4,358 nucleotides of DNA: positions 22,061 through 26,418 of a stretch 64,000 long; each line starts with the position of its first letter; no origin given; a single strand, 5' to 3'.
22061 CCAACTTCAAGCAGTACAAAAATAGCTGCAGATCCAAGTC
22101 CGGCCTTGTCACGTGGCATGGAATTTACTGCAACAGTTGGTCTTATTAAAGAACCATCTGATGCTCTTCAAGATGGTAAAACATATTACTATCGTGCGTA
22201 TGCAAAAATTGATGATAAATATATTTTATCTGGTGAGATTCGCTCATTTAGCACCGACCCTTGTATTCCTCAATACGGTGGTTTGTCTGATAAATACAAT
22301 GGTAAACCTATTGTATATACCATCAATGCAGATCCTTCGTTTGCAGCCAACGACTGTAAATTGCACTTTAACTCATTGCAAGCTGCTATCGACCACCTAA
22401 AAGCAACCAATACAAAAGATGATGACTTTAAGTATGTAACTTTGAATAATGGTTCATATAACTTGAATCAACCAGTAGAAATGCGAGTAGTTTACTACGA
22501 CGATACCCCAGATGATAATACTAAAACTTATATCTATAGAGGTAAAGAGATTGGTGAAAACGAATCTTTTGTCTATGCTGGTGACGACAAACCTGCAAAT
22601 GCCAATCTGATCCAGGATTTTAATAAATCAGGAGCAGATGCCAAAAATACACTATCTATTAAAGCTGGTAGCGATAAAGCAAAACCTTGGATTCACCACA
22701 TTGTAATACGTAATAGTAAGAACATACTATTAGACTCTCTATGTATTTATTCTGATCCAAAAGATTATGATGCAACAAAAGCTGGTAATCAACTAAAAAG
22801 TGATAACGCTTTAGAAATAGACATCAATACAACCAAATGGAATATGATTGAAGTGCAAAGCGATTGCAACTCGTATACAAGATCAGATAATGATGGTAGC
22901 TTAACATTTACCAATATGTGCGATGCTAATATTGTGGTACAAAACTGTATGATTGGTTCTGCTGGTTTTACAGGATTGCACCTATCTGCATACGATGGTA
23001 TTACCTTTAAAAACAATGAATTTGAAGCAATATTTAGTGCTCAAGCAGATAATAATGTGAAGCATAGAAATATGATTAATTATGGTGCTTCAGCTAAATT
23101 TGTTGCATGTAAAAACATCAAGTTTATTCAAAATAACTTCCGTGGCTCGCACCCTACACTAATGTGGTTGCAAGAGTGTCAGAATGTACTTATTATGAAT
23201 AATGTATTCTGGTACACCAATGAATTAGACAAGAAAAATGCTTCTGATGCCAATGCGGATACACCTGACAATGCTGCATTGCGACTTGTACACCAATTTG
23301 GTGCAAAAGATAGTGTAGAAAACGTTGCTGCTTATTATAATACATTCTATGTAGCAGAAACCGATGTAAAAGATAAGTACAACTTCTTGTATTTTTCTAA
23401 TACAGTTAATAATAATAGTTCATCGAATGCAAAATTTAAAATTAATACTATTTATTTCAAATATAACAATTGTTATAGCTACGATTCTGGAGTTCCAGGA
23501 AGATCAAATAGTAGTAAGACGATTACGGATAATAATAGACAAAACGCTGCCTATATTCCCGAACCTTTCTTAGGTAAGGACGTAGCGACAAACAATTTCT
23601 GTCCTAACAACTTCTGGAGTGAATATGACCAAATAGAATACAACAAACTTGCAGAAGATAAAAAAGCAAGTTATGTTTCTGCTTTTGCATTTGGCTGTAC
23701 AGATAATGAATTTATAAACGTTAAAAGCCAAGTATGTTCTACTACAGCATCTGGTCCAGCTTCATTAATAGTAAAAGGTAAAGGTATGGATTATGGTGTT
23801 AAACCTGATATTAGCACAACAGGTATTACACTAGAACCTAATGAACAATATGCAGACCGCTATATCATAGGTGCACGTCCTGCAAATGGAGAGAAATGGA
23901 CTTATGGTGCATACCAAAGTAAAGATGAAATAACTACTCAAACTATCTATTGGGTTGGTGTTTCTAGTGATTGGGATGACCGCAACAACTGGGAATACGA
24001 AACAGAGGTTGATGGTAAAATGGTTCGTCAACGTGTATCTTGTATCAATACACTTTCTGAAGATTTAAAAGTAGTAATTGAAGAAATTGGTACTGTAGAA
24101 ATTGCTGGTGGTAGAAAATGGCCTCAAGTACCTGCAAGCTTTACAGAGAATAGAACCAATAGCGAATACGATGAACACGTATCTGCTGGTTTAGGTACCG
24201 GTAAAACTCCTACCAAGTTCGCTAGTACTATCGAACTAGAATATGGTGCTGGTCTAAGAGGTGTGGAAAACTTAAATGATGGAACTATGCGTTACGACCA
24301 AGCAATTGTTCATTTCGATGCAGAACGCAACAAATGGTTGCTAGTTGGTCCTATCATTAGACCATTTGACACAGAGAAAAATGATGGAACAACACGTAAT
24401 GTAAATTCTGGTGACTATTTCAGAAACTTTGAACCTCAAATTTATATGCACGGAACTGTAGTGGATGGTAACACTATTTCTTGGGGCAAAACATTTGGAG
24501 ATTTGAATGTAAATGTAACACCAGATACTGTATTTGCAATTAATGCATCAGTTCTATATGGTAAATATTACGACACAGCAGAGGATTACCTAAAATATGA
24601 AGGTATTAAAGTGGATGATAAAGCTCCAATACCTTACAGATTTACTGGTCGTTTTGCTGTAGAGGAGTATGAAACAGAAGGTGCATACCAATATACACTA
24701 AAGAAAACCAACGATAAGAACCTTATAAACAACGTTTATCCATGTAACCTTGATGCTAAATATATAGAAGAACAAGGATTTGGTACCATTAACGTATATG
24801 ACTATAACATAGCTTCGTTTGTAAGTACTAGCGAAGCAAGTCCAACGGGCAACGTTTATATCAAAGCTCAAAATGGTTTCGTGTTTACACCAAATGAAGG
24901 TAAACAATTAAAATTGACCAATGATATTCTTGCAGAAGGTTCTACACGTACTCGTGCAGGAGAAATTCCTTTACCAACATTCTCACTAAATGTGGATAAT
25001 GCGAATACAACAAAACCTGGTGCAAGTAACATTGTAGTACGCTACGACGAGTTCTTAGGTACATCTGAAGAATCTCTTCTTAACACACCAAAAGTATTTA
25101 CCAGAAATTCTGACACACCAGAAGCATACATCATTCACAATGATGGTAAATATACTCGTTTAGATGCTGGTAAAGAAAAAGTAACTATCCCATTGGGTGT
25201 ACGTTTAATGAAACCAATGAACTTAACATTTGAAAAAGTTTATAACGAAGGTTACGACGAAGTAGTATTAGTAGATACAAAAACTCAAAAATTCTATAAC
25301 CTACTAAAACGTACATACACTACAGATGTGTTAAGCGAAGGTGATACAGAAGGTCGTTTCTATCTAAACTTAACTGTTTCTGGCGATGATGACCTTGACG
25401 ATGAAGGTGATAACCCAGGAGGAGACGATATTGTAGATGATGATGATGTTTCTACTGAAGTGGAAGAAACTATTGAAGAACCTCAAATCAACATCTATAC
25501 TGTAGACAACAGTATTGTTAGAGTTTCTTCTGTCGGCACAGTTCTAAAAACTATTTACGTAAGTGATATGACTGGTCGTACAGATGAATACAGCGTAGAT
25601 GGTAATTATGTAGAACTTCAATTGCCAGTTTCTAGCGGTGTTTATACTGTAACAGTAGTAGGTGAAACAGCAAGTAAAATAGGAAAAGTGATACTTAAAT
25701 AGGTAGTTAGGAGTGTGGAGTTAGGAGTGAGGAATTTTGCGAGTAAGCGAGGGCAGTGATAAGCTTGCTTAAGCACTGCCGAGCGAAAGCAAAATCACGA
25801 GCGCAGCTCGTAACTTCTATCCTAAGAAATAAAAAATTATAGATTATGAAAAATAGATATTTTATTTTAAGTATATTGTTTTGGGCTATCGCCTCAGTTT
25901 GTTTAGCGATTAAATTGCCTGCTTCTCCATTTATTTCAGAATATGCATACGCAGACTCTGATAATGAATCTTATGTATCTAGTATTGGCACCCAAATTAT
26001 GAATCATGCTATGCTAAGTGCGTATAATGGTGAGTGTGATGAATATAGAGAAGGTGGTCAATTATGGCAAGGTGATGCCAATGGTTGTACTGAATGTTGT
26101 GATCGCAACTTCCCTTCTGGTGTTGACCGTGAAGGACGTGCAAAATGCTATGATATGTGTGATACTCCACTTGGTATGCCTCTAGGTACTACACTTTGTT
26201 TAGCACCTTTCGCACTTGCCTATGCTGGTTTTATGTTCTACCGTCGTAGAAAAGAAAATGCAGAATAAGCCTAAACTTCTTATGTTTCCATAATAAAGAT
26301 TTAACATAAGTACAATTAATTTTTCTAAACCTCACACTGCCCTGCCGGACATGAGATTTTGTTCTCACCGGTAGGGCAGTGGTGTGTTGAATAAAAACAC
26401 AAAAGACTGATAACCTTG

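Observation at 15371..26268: Recurring three-gene surface module: CotH-kinase-like giant protein, beta-helix T9SS cargo, small Cys-rich tail-anchored protein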

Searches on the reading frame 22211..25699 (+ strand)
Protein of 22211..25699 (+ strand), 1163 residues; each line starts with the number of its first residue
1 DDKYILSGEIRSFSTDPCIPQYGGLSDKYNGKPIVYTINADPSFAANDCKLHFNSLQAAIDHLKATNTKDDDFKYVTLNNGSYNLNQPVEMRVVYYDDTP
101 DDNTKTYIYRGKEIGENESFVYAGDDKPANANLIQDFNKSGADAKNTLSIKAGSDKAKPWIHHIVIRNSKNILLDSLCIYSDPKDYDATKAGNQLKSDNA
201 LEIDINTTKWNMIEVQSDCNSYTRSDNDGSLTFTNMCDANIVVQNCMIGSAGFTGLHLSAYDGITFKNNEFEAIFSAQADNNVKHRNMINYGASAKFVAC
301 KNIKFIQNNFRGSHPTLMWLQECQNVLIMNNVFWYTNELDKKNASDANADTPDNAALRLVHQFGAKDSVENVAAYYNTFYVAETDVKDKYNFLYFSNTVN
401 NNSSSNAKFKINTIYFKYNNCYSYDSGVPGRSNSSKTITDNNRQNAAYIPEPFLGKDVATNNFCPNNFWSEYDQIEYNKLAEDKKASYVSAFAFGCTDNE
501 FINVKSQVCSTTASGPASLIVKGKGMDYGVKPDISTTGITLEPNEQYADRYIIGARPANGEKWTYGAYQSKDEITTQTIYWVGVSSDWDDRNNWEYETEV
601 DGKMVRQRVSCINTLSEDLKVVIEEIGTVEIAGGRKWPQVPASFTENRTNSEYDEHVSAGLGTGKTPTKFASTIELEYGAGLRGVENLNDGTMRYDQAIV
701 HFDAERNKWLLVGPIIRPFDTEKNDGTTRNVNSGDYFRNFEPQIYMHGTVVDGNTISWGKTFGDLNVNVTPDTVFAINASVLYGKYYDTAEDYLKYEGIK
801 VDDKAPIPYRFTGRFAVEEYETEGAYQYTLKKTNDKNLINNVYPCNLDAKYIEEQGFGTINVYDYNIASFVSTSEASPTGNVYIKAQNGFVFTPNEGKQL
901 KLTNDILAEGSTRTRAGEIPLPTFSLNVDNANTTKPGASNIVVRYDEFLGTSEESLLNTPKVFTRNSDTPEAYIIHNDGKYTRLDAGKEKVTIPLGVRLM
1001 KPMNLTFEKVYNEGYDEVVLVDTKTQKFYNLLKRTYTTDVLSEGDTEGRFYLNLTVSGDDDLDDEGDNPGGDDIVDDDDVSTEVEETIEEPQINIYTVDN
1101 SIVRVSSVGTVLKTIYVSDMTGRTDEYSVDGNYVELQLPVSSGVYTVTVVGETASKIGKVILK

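Call 72: predict_structure(alignment_id=A6)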
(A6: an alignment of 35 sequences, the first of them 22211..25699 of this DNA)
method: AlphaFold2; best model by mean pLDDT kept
length: 1163 residues; sequences in the alignment: 35
mean_pLDDT: 76.7   pTM: 0.66
mean pLDDT of the five models: 76.7, 75.8, 74.3, 72.0, 71.8
residues with pLDDT >= 90: 208; 70-90: 665; 50-70: 184; < 50: 106
segments of 3 or more residues with pLDDT < 50: 1-15, 185-195, 342-349, 400-406, 435-452, 455-457, 662-664, 877-879, 1058-1091
pLDDT, mean of each block of 10 residues (from residue 1): 40 51 75 87 78 92 92 89 93 76 59 69 70 91 86 79 90 92 50 55 84 74 76 84 90 82 92 65 66 86 92 85 92 80 48 80 69 93 77 73 55 89 85 54 44 53 87 90 86 79 75 68 79 88 84 79 84 84 83 81 75 85 81 76 67 69 62 92 87 88 83 89 81 78 79 70 79 84 72 75 78 83 71 82 91 88 77 60 85 86 85 69 85 70 75 67 82 85 80 88 87 83 82 84 85 69 30 27 29 69 73 84 78 76 79 79 68
secondary structure, 60 per line:
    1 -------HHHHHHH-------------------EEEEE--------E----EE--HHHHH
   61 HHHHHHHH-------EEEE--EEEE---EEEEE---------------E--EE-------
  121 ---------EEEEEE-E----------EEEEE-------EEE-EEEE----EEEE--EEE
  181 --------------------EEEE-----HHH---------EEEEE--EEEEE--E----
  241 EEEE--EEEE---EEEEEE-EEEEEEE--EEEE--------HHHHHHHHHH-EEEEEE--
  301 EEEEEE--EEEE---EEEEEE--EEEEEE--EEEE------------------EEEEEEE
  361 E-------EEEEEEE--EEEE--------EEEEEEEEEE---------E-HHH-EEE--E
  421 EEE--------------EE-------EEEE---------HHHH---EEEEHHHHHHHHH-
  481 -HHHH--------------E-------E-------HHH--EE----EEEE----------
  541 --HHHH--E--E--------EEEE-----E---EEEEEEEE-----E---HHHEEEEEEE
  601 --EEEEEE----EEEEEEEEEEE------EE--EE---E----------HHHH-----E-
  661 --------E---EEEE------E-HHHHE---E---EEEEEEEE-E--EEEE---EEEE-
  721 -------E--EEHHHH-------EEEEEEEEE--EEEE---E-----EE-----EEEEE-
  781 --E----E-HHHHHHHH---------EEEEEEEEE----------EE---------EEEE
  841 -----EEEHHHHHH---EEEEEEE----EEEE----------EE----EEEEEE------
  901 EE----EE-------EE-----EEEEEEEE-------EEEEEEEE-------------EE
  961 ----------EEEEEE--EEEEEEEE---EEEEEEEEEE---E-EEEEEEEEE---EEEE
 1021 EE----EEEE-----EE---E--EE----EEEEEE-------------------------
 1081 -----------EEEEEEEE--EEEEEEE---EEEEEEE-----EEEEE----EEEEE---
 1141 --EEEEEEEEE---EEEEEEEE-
elements in order (helices of 4 or more, strands of 3 or more residues): H8-14 E34-38 H56-68 E76-79 E82-85 E89-93 E130-135 E148-152 E160-162 E164-167 E172-175 E178-180 E201-204 E222-226 E229-233 E241-244 E247-250 E254-259 E261-267 E270-273 H282-291 E293-298 E301-306 E309-312 E316-321 E324-329 E332-335 E354-361 E369-375 E378-381 E390-399 E415-417 E420-423 E447-450 H460-463 E467-470 H471-479 H482-485 E527-530 H543-546 E561-564 E574-581 E594-600 E603-608 E613-623 H650-653 E673-676 H685-688 E697-704 E709-712 E716-719 H733-736 E744-752 E755-758 E775-779 H790-797 E807-815 E837-840 E846-848 H849-854 E858-864 E869-872 E889-894 E923-930 E938-945 E971-976 E979-986 E990-999 E1005-1013 E1017-1022 E1027-1030 E1050-1055 E1092-1099 E1102-1108 E1112-1118 E1124-1128 E1133-1137 E1143-1151 E1155-1162
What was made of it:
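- On T9SS type A cargo: The model has pLDDT about 70-85 in that region (call 72).
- On Right-handed parallel beta-helix proteins: The AF2 model shows regular short strands across aa ~530-950 (call 72).
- Checked: Second, an AlphaFold2 model has mean pLDDT 76.7 (call 72).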

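Call 74: fold_search(model_id=the predicted structure, library=pdb)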
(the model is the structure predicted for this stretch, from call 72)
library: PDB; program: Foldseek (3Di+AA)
matches with E <= 10: 1302; with E <= 0.001: 2
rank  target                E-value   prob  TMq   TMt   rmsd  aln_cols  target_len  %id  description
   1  7ptp_A                1.3e-04  0.85  0.06  0.09  30.7       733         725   10  In-situ structure of pentameric S-layer protein (released 2021-12-15)
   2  9flw_A                6.5e-04  0.57  0.05  0.11  46.7       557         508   11  CryoEM structure of the fragment-6 (3571-4078) in the grappling hook protein A (GhpA) in the bacterium Aureispira sp.  (released 2024-10-16)
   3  6xi3                  2.3e-03  0.92  0.06  0.17  35.3       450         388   10  Crystal structure of tetra-tandem repeat in extending region of large adhesion protein (released 2020-10-14)
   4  9ba4_A                2.7e-03  0.63  0.06  0.07  29.8       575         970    9  Full-length cross-linked Contactin 2 (CNTN2) (released 2024-07-17)
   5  9fly_A                3.8e-03  0.21  0.05  0.06  62.4       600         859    8  CryoEM structure of the base (4151-5009) in the grappling hook protein A (GhpA) in the bacterium Aureispira sp. CCB-QB (released 2024-10-16)
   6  7c7u_B                3.9e-03  0.60  0.09  0.15  23.8       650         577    9  Biofilm associated protein - BSP domain (released 2021-05-12)
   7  7jwf_B                3.9e-03  0.57  0.12  0.19  18.6       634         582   10  Crystal structure of PdGH110B D344N in complex with alpha-(1,3)-galactobiose (released 2020-11-04)
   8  6w4q_A                4.3e-03  1.00  0.13  0.19  14.0       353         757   13  Crystal structure of full-length tailspike protein 2 (TSP2, ORF211) ) from Escherichia coli O157:H7 bacteriophage CAB1 (released 2021-01-20)
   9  5w6p_F                4.7e-03  0.98  0.12  0.19  13.7       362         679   11  Crystal structure of Bacteriophage CBA120 tailspike protein 2 enzymatically active domain (TSP2dN, orf211) (released 2018-10-24)
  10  7c7u_A                4.9e-03  0.60  0.09  0.15  24.1       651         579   10  Biofilm associated protein - BSP domain (released 2021-05-12)
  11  2uve_B                5.6e-03  0.47  0.10  0.18  18.3       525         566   11  Structure of Yersinia enterocolitica Family 28 Exopolygalacturonase (released 2007-05-08)
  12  9flu_A                5.9e-03  0.54  0.05  0.14  34.2       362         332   13  CryoEM structure of the fragment-1 (3402-3733) in the grappling hook protein A (GhpA) in the bacterium Aureispira sp.  (released 2024-10-16)
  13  6tav_D                5.9e-03  0.44  0.07  0.07  28.2       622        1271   10  Crystal structure of endopeptidase-induced alpha2-macroglobulin (released 2021-05-12)
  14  7vz3_B                6.1e-03  0.99  0.13  0.19  12.0       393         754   11  Cryo-EM structure of Depo32, a Klebsiella phage depolymerase targets the K2 serotype K. pneumoniae (released 2023-08-30)
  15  6kqt_A                6.1e-03  0.94  0.14  0.22  16.1       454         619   11  Crystal Structure of GH136 lacto-N-biosidase from Eubacterium ramulus - native protein (released 2020-06-10)
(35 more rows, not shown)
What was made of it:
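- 25481..25699 (+): T9SS type A C-terminal sorting domain of gene 2 (aa ~1590-1662, ending GKVILK). Foldseek hit 8gl6_D RemA-CTD: TM 0.81, rmsd 1.6 A, 25% identity (call 74).
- On T9SS type A cargo: Foldseek hit 8gl6_D RemA-CTD: TM 0.81, rmsd 1.6 A over 75 columns, probability 1.00 (call 74).
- On Right-handed parallel beta-helix proteins: Foldseek probability is 0.98-1.0 to CBA120 TSP2, Depo32 and Pel9A (call 74).
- Checked: Third, Foldseek matches the last ~75 residues to RemA-CTD in the T9SS complex (8gl6_D, TM 0.81, rmsd 1.6 A) and matches the helix to tailspike depolymerases and pectate lyase with probability 0.98-1.0 (call 74).
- Foldseek matches to GH110, GH28, GH136, PL9, fucoidan lyase and phage depolymerases (call 74).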

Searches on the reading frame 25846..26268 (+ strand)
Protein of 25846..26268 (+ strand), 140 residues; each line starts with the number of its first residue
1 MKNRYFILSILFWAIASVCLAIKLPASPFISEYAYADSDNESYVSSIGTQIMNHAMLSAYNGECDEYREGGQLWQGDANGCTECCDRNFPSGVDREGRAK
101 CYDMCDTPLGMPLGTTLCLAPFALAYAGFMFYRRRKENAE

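Call 3: search_protein_families(library=pfam, proteins=[window:25846-26268:+], max_evalue=0.01)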
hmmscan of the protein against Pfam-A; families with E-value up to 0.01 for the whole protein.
window:25846-26268:+ (140 aa): 0 families

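Call 4: search_protein_families(library=ncbifam, proteins=[window:25846-26268:+], max_evalue=0.01)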
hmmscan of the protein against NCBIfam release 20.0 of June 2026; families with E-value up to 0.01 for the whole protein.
window:25846-26268:+ (140 aa): 0 families

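Call 20: find_homologous_proteins(query=window:25846-26268:+, max_evalue=0.01)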
Query window:25846-26268:+ (140 aa): 29 proteins with E <= 0.01 among 36 candidates.
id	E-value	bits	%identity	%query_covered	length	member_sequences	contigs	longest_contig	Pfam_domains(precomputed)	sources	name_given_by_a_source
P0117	1.7e-89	315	96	100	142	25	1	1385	-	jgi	jgi:hypothetical protein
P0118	4.9e-78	278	89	100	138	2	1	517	-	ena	-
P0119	1.4e-73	263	85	100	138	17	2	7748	-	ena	-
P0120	2.5e-68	246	78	99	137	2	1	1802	-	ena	-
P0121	7.4e-66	238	73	100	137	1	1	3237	-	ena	-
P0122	2.0e-65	237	74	97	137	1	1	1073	-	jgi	jgi:hypothetical protein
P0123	8.5e-64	232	75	100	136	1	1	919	-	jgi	jgi:hypothetical protein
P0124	5.1e-63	229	71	100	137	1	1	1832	-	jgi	jgi:hypothetical protein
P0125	1.2e-53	199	85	73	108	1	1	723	-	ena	-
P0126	2.9e-53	197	64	98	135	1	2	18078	-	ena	-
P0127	8.5e-52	193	66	98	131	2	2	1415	-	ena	-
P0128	1.4e-48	182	63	100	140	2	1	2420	-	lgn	-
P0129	2.2e-47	178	63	98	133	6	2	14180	-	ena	-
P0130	7.6e-42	160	57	98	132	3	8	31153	-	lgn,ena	-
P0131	4.3e-37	145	55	99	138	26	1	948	-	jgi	jgi:hypothetical protein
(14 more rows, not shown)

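Call 31: search_protein_families(library=padloc, proteins=[window:25846-26265:+], max_evalue=0.01)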
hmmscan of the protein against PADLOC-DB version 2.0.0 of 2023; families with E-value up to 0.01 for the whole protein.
window:25846-26265:+ (140 aa): 0 families

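Call 59: predict_structure(alignment_id=A5)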
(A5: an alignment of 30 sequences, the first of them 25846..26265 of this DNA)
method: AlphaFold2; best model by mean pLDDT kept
length: 140 residues; sequences in the alignment: 30
mean_pLDDT: 56.0   pTM: 0.29
mean pLDDT of the five models: 56.0, 54.6, 53.9, 52.7, 49.8
residues with pLDDT >= 90: 0; 70-90: 35; 50-70: 52; < 50: 53
segments of 3 or more residues with pLDDT < 50: 23-61, 69-71, 108-115
pLDDT, mean of each block of 10 residues (from residue 1): 73 74 41 35 33 37 51 55 71 66 57 50 74 66
secondary structure, 60 per line:
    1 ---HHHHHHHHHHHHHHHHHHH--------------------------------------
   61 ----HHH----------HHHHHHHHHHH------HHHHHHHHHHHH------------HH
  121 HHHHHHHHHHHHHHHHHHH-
elements in order: H4-22 H78-88 H95-106 H119-139
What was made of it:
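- The gene 3 model is low confidence (pLDDT 56, call 59), and its topology and compartment are predictions.
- Tried and rejected: The AF2 model of the small protein was too poor (pLDDT 56) for a fold search, so none was run (call 59).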

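Call 61: search_protein_representatives(alignment_id=A5)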
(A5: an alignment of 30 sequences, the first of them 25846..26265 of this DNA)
Query: 30 sequences, 141 profile positions. Proteins with E-value up to 0.001 (for the whole library): 91; up to 1e-10: 40; up to 1e-30: 14. The best 91 are listed.
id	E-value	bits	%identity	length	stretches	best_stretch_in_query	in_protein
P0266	3.1e-51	189.5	-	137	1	1-136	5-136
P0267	5.8e-47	175.7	-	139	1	1-141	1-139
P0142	9.4e-41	155.6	-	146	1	1-140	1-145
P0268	3.4e-39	150.5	-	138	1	1-137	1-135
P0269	4.3e-37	143.7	-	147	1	1-141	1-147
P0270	1.7e-35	138.5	-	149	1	1-139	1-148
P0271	2.3e-35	138.1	-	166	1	1-141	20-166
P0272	4.5e-35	137.1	-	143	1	1-139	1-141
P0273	5.8e-35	136.8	-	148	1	1-137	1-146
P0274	1.1e-34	135.9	-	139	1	1-138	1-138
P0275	1.8e-34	135.2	-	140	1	1-138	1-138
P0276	4.8e-32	127.3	-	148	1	1-138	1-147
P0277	1.1e-31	126.2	-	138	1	1-137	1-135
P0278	7.3e-31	123.5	-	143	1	1-138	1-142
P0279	1.3e-30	122.6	-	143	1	1-139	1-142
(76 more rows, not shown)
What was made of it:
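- On Exosortase-, rhombosortase- or sortase-type C-terminal sorting signals (considered for gene 3): Nearly all of the 91 family clusters are 105-166 aa stand-alone proteins (call 61).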

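Call 98: search_solved_structures(query=A5, max_evalue=1)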
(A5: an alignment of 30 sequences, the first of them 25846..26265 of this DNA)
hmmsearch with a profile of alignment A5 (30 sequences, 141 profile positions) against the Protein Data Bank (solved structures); distinct sequences matched with E-value up to 1: 0.
